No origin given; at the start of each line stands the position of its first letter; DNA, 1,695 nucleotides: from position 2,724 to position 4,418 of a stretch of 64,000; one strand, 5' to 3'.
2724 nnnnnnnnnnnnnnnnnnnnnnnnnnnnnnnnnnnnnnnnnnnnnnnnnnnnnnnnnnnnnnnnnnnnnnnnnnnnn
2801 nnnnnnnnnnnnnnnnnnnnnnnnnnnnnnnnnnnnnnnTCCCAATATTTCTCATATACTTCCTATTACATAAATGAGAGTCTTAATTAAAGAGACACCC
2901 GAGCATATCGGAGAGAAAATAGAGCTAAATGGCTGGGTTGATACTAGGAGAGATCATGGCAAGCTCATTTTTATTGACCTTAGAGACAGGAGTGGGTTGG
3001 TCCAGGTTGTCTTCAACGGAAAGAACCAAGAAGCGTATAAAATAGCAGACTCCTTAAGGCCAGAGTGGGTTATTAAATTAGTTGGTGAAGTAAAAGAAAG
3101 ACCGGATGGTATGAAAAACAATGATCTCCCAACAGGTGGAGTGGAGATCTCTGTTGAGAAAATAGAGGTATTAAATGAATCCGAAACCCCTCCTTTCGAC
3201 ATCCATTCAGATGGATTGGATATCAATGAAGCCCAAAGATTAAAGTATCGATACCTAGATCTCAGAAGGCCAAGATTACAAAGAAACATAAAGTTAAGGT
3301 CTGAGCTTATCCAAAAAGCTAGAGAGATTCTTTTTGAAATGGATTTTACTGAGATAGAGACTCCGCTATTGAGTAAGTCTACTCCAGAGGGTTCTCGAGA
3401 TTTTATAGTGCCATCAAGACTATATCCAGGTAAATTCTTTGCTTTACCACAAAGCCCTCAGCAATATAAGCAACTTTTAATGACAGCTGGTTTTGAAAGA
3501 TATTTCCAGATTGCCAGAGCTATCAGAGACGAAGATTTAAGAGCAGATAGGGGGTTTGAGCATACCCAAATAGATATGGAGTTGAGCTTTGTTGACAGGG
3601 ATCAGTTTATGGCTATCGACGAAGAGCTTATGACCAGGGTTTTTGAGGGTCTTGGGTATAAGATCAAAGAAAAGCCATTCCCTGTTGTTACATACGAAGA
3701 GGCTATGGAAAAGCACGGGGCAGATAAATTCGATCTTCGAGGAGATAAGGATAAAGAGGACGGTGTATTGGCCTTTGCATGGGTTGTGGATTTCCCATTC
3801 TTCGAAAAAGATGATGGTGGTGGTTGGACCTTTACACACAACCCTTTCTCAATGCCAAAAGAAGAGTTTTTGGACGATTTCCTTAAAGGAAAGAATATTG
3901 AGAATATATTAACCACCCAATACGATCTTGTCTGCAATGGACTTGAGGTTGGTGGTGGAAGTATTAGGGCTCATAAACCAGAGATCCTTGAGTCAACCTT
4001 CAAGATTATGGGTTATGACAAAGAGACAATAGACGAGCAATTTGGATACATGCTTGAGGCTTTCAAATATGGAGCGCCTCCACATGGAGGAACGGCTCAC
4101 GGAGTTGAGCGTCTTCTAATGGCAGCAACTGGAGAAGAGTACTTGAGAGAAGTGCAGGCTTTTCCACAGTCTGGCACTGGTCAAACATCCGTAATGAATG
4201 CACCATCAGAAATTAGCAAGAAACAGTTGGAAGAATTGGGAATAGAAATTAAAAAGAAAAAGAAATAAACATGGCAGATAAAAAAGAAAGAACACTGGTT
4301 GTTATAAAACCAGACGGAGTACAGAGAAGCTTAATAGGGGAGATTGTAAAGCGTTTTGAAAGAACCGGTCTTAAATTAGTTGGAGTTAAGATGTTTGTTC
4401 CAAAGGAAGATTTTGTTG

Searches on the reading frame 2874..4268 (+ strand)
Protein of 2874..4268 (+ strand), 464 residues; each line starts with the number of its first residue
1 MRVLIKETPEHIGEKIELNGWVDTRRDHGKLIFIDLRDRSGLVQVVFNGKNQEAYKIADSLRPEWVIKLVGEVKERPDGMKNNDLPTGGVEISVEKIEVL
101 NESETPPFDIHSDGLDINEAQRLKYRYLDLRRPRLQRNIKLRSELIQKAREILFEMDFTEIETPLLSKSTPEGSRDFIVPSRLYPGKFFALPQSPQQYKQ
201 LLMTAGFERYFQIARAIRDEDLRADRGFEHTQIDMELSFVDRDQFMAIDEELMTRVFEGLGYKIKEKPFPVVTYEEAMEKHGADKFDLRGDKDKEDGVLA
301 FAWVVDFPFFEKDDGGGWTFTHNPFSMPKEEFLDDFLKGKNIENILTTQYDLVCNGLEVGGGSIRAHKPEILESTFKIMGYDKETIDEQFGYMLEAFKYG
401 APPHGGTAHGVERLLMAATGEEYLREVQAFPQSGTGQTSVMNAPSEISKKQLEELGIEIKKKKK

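Call 47: find_encoding_contigs(protein=window:2874-4268:+, flank=10000, max_places=2)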
Protein window:2874-4268:+ (464 aa): 4 contigs read that carry it; 2 places shown.
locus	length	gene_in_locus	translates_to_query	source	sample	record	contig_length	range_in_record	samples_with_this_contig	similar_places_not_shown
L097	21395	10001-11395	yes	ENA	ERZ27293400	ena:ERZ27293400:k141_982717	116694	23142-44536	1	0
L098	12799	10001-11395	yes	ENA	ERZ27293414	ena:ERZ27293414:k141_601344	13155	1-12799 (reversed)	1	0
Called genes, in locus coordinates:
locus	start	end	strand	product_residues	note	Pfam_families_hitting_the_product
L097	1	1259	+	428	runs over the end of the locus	PF21760:SecD_1st, PF22599:SecDF_P1_head, PF00873:ACR_tran (weak), PF02355:SecD_SecF_C, PF03176:MMPL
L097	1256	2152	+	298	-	PF02355:SecD_SecF_C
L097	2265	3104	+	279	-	PF04545:Sigma70_r4, PF05066:HARE-HTH (weak)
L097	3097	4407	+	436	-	PF26449:DUF8128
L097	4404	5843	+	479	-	PF01935:DUF87 (weak), PF02534:T4SS-DNA_transf, PF10412:TrwB_AAD_bind, PF12696:TraG-D_C (weak)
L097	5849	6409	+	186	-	PF08207:EFP_N, PF01132:EFP (faint), PF09285:Elong-fact-P_C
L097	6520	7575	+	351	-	PF02540:NAD_synthase (weak), PF02568:ThiI (weak), PF03054:tRNA_Me_trans, PF06508:QueC (weak), PF24167:DUF7411 (weak), PF20259:tRNA_Me_trans_M, PF20258:tRNA_Me_trans_C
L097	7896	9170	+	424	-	PF13567:DUF4131, PF03772:Competence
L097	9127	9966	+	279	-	PF00753:Lactamase_B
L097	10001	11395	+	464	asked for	PF01336:tRNA_anti-codon, PF00152:tRNA-synt_2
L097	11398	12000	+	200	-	PF00334:NDK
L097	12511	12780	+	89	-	-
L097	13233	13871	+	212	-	PF02163:Peptidase_M50 (weak)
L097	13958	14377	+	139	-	PF00164:Ribosom_S12_S23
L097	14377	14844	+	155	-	PF00177:Ribosomal_S7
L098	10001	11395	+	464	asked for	PF01336:tRNA_anti-codon, PF00152:tRNA-synt_2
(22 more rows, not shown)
